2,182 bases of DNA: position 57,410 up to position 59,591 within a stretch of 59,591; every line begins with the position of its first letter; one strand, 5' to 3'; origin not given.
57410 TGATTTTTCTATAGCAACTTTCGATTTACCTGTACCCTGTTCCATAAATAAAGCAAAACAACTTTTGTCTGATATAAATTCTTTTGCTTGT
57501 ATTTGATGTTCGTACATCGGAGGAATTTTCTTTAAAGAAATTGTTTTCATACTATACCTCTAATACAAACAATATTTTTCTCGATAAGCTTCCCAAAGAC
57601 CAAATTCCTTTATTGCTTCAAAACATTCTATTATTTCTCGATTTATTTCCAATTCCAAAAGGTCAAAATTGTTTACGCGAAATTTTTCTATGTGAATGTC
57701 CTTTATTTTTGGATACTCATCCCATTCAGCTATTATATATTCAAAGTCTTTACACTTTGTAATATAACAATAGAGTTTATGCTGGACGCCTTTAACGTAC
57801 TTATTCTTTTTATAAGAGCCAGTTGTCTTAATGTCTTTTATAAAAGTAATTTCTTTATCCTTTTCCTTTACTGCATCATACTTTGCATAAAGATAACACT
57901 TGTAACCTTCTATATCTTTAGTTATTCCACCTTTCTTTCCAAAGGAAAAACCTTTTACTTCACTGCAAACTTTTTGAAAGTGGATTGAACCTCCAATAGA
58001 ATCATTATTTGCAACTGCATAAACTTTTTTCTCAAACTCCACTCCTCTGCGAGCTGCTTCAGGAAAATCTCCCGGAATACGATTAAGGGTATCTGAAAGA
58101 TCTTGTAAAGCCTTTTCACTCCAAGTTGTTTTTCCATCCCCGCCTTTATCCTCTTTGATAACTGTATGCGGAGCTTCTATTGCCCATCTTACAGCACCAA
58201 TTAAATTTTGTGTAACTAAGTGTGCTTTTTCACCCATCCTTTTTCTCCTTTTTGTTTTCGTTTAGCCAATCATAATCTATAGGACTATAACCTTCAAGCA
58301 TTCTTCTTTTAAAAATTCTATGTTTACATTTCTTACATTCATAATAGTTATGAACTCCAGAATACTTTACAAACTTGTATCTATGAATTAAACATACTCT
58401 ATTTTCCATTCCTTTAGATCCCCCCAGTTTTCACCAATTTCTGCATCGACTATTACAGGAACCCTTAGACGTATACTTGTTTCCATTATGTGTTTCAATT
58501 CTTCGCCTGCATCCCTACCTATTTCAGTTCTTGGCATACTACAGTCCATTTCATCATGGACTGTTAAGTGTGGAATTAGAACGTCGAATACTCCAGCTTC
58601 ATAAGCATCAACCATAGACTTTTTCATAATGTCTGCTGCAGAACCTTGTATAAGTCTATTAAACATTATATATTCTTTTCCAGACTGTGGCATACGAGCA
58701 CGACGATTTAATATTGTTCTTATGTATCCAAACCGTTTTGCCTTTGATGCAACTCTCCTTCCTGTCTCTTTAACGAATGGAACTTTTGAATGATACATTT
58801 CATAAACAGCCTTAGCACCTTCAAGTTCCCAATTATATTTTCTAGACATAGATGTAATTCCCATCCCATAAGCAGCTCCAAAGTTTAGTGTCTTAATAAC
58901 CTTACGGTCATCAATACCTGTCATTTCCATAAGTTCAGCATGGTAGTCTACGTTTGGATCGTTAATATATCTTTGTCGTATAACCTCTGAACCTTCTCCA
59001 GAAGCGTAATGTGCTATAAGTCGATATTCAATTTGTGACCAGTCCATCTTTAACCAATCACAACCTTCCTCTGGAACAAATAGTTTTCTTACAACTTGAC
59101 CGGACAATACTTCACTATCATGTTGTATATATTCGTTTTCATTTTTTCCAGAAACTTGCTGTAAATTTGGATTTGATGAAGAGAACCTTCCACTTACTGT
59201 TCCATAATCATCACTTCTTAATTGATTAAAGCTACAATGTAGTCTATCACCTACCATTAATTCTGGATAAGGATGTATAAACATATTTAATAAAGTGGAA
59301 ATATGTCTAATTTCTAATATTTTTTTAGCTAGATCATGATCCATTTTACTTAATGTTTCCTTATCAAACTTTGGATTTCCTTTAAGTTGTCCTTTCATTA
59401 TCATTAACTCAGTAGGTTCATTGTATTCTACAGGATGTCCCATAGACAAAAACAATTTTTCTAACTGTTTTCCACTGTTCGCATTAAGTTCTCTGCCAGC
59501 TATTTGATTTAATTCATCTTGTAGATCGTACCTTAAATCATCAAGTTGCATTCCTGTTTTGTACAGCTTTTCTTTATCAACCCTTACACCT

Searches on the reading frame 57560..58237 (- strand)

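Call 42: search_protein_families(library=phrogs, proteins=[window:57560-58237:-], max_evalue=0.001)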
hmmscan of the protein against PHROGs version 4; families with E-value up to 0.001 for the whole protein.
window:57560-58237:- (225 aa): 1 family
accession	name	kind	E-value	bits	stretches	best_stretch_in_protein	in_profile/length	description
phrog_35319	-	unknown function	1.7e-05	25.5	0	132-159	176-203/281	-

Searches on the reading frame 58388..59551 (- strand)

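Call 42: search_protein_families(library=phrogs, proteins=[window:58388-59551:-], max_evalue=0.001)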
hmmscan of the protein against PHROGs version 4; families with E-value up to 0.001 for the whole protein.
window:58388-59551:- (387 aa): 6 families
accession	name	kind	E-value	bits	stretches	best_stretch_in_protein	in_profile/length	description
phrog_17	-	DNA, RNA and nucleotide metabolism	7.9e-76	257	1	4-383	870-1237/1445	DNA polymerase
phrog_15971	-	DNA, RNA and nucleotide metabolism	1.2e-18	68.4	1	54-378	70-374/376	DNA polymerase I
phrog_2573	-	DNA, RNA and nucleotide metabolism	3.7e-16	60.2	1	210-379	80-277/336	DNA polymerase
phrog_10285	-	DNA, RNA and nucleotide metabolism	8.8e-15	55.6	2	148-221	39-108/321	DNA polymerase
phrog_5995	-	DNA, RNA and nucleotide metabolism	2e-12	48.2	1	225-378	3-177/236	DNA polymerase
phrog_12241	-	DNA, RNA and nucleotide metabolism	6.6e-09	36.2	1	21-134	390-494/502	DNA polymerase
